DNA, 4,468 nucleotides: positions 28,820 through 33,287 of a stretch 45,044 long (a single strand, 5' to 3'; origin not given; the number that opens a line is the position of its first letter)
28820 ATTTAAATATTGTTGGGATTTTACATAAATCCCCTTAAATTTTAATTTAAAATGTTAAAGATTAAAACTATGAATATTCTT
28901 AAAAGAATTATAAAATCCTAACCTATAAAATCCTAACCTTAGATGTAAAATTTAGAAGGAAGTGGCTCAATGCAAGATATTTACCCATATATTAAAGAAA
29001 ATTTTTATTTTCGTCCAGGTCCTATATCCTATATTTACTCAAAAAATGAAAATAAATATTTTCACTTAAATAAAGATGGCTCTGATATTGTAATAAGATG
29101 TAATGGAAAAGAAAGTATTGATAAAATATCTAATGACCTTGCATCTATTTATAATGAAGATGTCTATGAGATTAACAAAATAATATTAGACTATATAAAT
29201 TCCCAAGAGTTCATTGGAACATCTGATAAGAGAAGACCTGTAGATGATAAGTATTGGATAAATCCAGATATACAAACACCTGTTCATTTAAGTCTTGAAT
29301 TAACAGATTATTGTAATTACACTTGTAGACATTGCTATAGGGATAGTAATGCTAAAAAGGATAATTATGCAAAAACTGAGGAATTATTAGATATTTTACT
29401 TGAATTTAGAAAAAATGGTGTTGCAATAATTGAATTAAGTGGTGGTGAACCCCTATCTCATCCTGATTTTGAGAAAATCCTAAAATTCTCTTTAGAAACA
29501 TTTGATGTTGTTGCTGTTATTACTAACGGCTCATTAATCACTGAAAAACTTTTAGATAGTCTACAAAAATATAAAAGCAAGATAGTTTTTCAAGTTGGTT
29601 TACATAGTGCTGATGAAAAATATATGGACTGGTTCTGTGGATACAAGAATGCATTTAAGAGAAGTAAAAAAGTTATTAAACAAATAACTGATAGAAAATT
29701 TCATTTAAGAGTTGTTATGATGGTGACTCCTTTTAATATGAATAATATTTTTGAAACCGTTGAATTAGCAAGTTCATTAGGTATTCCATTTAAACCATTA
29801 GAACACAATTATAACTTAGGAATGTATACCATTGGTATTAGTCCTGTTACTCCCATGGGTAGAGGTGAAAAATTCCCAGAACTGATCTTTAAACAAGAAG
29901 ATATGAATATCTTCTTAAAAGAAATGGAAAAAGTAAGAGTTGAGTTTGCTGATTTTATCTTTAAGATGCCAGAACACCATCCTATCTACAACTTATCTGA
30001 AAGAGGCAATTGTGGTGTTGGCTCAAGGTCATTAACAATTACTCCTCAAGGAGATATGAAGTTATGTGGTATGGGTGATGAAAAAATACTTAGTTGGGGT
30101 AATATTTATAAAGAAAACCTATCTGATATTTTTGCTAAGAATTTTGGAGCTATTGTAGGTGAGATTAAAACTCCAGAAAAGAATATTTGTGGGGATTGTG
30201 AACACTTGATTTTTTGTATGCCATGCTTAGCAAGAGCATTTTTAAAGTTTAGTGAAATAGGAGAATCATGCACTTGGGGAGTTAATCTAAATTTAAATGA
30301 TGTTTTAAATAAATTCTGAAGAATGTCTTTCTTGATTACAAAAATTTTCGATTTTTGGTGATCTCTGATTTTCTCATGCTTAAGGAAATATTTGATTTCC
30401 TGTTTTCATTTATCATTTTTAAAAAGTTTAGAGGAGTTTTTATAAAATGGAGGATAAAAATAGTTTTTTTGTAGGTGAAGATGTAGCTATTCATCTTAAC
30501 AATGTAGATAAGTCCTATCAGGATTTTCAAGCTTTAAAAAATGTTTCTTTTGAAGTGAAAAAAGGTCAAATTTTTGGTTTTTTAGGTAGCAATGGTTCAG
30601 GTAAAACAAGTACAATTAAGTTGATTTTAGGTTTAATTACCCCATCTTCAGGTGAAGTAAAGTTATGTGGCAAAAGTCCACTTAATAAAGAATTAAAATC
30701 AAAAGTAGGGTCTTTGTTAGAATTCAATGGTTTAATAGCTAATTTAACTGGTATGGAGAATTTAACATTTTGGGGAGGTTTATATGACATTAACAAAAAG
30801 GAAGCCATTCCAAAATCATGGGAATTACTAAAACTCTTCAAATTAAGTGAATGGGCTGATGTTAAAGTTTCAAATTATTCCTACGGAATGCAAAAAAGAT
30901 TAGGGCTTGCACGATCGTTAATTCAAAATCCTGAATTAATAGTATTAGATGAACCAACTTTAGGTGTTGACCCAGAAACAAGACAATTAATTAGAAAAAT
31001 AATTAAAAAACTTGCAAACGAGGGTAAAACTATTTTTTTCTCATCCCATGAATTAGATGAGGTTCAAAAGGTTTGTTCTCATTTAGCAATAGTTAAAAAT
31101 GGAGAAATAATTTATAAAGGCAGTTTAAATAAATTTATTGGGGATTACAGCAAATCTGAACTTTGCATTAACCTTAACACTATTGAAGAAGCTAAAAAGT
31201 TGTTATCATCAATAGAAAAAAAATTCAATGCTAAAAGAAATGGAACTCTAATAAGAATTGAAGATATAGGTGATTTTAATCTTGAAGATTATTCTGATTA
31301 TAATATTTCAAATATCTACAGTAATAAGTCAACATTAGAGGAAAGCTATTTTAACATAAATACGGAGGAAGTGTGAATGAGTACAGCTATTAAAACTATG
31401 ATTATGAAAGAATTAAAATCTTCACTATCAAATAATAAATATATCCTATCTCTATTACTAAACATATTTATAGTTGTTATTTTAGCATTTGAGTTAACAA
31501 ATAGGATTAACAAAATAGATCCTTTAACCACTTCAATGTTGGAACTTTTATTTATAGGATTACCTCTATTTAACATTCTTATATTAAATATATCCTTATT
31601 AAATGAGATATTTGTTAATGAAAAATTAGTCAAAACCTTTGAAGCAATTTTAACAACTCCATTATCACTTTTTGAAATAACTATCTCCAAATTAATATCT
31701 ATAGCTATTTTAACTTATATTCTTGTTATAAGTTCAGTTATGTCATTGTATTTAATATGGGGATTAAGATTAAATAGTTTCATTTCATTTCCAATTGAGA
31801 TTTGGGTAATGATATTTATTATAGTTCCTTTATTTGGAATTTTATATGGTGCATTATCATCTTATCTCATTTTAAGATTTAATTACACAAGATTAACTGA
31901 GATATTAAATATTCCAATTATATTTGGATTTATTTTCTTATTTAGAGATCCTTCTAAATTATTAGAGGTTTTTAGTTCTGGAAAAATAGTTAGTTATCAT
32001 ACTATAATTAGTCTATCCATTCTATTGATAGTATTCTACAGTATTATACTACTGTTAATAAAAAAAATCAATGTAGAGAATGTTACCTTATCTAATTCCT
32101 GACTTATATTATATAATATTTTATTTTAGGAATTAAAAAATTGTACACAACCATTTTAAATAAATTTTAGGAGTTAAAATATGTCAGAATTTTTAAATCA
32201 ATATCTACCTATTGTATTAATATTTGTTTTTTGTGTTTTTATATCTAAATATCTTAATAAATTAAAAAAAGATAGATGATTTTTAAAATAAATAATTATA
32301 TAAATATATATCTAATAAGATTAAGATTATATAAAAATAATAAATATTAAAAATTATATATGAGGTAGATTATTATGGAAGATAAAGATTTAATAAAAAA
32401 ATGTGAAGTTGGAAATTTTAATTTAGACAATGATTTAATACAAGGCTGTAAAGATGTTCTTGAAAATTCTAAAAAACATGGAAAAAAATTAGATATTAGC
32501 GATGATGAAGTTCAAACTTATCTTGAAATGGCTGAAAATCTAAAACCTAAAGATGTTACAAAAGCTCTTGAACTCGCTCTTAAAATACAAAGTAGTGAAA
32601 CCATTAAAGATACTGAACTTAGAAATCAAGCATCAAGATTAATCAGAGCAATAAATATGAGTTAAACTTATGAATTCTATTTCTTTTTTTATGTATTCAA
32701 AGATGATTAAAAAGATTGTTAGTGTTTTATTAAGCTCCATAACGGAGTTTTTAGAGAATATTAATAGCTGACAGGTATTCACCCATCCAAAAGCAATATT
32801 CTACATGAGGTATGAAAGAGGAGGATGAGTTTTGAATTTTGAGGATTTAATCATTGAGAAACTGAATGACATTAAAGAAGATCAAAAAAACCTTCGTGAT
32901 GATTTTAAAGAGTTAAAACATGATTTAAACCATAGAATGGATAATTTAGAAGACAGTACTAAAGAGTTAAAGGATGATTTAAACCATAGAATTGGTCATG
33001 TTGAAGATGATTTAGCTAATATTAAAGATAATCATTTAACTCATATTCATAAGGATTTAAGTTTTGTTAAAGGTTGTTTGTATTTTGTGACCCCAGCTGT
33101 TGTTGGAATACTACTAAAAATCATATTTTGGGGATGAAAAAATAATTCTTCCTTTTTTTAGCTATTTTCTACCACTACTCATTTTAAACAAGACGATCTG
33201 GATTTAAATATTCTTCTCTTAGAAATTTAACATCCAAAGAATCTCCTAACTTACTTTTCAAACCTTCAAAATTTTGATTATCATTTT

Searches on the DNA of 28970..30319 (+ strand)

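Call 59: search_rna_families(sources=[L011, L012], threshold=evalue, max_evalue=1)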
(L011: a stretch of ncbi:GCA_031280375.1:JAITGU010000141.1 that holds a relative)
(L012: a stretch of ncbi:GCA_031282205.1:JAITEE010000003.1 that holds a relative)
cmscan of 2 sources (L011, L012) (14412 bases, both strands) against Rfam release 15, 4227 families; matches with E-value up to 1: 0.
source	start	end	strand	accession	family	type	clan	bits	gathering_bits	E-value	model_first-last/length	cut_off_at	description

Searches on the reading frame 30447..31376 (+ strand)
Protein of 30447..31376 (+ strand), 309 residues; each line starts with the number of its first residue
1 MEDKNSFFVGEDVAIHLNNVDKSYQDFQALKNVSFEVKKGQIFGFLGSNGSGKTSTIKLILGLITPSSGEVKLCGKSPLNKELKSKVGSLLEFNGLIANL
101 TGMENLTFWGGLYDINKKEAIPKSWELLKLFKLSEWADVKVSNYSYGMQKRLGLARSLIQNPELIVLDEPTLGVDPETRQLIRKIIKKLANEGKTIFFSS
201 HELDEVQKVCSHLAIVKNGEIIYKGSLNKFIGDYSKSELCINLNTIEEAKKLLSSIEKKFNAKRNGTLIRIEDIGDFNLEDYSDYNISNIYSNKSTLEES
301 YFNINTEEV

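Call 5: search_protein_families(library=ncbifam, proteins=[window:30447-31376:+], max_evalue=1)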
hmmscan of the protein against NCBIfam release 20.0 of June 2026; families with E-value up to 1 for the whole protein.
window:30447-31376:+ (309 aa): 195 families (the best 25 are shown)
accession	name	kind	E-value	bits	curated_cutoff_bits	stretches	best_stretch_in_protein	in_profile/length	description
TIGR01188.1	drrA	subfamily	2.6e-64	217.4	312.45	1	22-265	1-246/302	daunorubicin resistance ABC transporter, ATP-binding protein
NF010060.0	PRK13537.1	equivalog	8.3e-53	179.3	521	1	9-231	10-234/314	nodulation factor ABC transporter ATP-binding protein NodI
TIGR03522.1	GldA_ABC_ATP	equivalog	2.5e-52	178.2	402.6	1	14-260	2-248/301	gliding motility-associated ABC transporter ATP-binding subunit GldA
TIGR03740.1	galliderm_ABC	subfamily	2e-51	174.9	309.75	1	17-229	3-210/223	lantibiotic protection ABC transporter ATP-binding subunit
NF033858.1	ABC2_perm_RbbA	equivalog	6.5e-50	169.9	1050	1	11-239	263-493/909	ribosome-associated ATPase/putative transporter RbbA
NF010059.0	PRK13536.1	equivalog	1.9e-49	168.2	549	1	12-233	41-264/342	nodulation factor ABC transporter ATP-binding protein NodI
TIGR01288.1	nodI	equivalog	2.6e-47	161.3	424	1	12-233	2-225/303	nodulation factor ABC transporter ATP-binding protein NodI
TIGR03864.1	PQQ_ABC_ATP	hypoth_equivalog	3.8e-40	137.8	302.25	1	15-235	2-224/236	ABC transporter, ATP-binding subunit, PQQ-dependent alcohol dehydrogenase system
TIGR04406.1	LPS_export_lptB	equivalog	2.9e-39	134.8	240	1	16-234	3-226/239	LPS export ABC transporter ATP-binding protein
TIGR01186.1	proV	subfamily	2.9e-38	131.9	326.6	1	28-228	7-215/363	betaine/proline/choline family ABC transporter ATP-binding protein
TIGR04521.1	ECF_ATPase_2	equivalog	1.2e-37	129.5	330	1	20-264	6-263/279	energy-coupling factor transporter ATPase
NF047568.1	PSM_export_PmtC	equivalog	2e-37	129.2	375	1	16-306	2-286/290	phenol-soluble modulin export ABC transporter ATP-binding protein PmtC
NF047565.1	PSM_export_PmtA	equivalog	2.9e-36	125.2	350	1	14-236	2-221/282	phenol-soluble modulin export ABC transporter ATP-binding protein PmtA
TIGR02315.1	ABC_phnC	equivalog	5.7e-35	120.9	266.1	1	15-230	2-233/243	phosphonate ABC transporter ATP-binding protein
TIGR00968.1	3a0106s01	subfamily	1e-34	120.1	342.75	1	15-229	1-217/237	sulfate ABC transporter ATP-binding protein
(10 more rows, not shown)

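Call 6: search_protein_families(library=pfam, proteins=[window:30447-31376:+], max_evalue=1)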
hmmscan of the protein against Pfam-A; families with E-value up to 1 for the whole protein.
window:30447-31376:+ (309 aa): 7 families
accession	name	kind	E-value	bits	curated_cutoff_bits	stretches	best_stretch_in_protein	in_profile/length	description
PF00005.33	ABC_tran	-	4.4e-29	102.3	25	1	30-171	1-136/137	ABC transporter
PF13304.12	AAA_21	-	1.8e-12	48.4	27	2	139-202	233-299/304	AAA domain, putative AbiEii toxin, Type IV TA system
PF02463.25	SMC_N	-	0.02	14.8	40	1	25-60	8-44/220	RecF/RecN/SMC N terminal domain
PF13175.12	AAA_15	-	0.12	12.4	32.1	0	137-201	294-369/374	AAA ATPase domain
PF00270.35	DEAD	-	0.15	12.2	26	1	146-199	99-157/167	DEAD/DEAH box helicase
PF13555.12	AAA_29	-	0.16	12.2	27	1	33-68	15-50/61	P-loop containing region of AAA domain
PF13476.12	AAA_23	-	0.25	12.4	27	0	25-70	5-49/201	AAA domain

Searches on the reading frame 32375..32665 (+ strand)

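Call 5: search_protein_families(library=ncbifam, proteins=[window:32375-32665:+], max_evalue=1)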
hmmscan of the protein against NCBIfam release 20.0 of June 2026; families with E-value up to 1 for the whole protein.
window:32375-32665:+ (96 aa): 1 family
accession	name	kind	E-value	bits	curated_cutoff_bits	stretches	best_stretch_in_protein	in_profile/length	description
TIGR00782.1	ccoP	equivalog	0.048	13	179.95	1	17-89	136-209/285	cytochrome-c oxidase, cbb3-type subunit III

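Call 6: search_protein_families(library=pfam, proteins=[window:32375-32665:+], max_evalue=1)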
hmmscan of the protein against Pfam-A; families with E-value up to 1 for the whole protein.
window:32375-32665:+ (96 aa): 3 families
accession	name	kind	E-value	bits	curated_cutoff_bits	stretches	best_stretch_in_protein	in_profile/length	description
PF24480.1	TPGS1_C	-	0.012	15.6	27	1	25-88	127-190/197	Tubulin polyglutamylase complex subunit 1-like, C-terminal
PF03158.18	DUF249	-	0.045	13.9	27.4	1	27-89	57-119/192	Multigene family 530 protein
PF22357.2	AF1548-like_C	-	0.062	13.9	23.9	1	25-54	24-53/56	AF1548-like, C-terminal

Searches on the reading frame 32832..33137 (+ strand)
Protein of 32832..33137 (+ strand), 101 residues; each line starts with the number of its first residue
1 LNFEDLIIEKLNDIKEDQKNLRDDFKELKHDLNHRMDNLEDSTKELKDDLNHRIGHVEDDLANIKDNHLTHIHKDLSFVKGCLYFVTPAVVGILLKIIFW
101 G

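Call 5: search_protein_families(library=ncbifam, proteins=[window:32832-33137:+], max_evalue=1)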
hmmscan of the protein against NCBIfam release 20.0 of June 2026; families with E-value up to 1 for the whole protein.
window:32832-33137:+ (101 aa): 13 families
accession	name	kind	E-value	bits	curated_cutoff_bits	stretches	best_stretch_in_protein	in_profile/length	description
NF041007.1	cell_div_CdvA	equivalog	0.0055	16.1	350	1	14-66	93-145/235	cell division protein CdvA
NF045487.1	ASRP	equivalog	0.0057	15.3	300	1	8-66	319-376/593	archaea-specific SMC-related protein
TIGR04527.1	mycoplas_twoTM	subfamily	0.028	14.1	125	1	7-72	59-112/248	MG_279/MG_280 family protein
TIGR02169.1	SMC_prok_A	equivalog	0.041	11.5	729.4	1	10-66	725-780/1165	chromosome segregation protein SMC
NF052432.1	TC0500_fam_Inc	equivalog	0.085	12.2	240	1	7-70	106-172/214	TC0500 family inclusion membrane protein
NF038218.1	IcmG_DotF_IVB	equivalog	0.099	12.3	200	1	7-62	122-176/266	type IVB secretion system protein IcmG/DotF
TIGR02872.1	spore_ytvI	equivalog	0.12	11.8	198.15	1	13-83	87-158/341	sporulation integral membrane protein YtvI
TIGR03545.1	TIGR03545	subfamily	0.2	10.2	173.35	1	7-66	217-275/556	TIGR03545 family protein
NF033914.0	antiphage_ZorA_1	subfamily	0.23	9.7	190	1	11-64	555-608/619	anti-phage ZorAB system protein ZorA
NF053525.1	thylo_ssr2422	subfamily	0.25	11.8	38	0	3-35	10-42/77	ssr2422 family thylakoid membrane protein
TIGR00219.1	mreC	equivalog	0.26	10.4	92.75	1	7-58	61-115/283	rod shape-determining protein MreC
TIGR04211.1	SH3_and_anchor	equivalog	0.35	10.5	65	1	11-51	75-118/198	TIGR04211 family SH3 domain-containing protein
NF033481.2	auto_Ata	exception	0.36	8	2500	1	14-67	1022-1075/1862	trimeric autotransporter adhesin Ata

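Call 6: search_protein_families(library=pfam, proteins=[window:32832-33137:+], max_evalue=1)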
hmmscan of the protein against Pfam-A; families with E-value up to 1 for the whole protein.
window:32832-33137:+ (101 aa): 29 families (the best 25 are shown)
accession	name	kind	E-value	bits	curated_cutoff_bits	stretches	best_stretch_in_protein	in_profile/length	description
PF18822.6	CdvA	-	2.8e-06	27.8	30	1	10-66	5-61/123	CdvA-like coiled-coil domain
PF04513.17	Baculo_PEP_C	-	7.2e-05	23.3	38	1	6-74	42-106/140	Baculovirus polyhedron envelope protein, PEP, C terminus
PF07889.17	DUF1664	-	0.00079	19.9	34.6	1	27-80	41-100/124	Protein of unknown function (DUF1664)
PF00261.25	Tropomyosin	-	0.0073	16.2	38.6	1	7-67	4-63/242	Tropomyosin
PF10267.14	Tmemb_cc2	-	0.012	15.3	32.8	1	6-74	220-287/397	Predicted transmembrane and coiled-coil 2 protein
PF25101.1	Spectrin_7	-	0.036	14.9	27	1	29-74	3-49/99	Animal spectrin repeats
PF20400.3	BAR_4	-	0.037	14.2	27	1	4-67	30-94/192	BAR-like domain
PF00804.31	Syntaxin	-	0.041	14.1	26.7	1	8-66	8-65/157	Syntaxin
PF09769.14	ApoO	-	0.047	14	31.4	1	16-92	11-80/131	Apolipoprotein O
PF05823.17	Gp-FAR-1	-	0.05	14.5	29.2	1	9-57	41-89/149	Nematode fatty acid retinoid binding protein (Gp-FAR-1)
PF05266.19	DUF724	-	0.059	13.7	38.4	1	7-70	93-155/188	Protein of unknown function (DUF724)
PF03938.19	OmpH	-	0.065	13.9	32.4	1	7-49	10-52/141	Outer membrane protein (OmpH-like)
PF12128.14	DUF3584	-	0.076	10.9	31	1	16-69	272-339/1191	Protein of unknown function (DUF3584)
PF24564.1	DUF7605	-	0.08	13.3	27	1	11-62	87-138/183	Domain of unknown function (DUF7605)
PF01442.23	Apolipoprotein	-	0.085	13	90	1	18-59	28-179/190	Apolipoprotein A1/A4/E domain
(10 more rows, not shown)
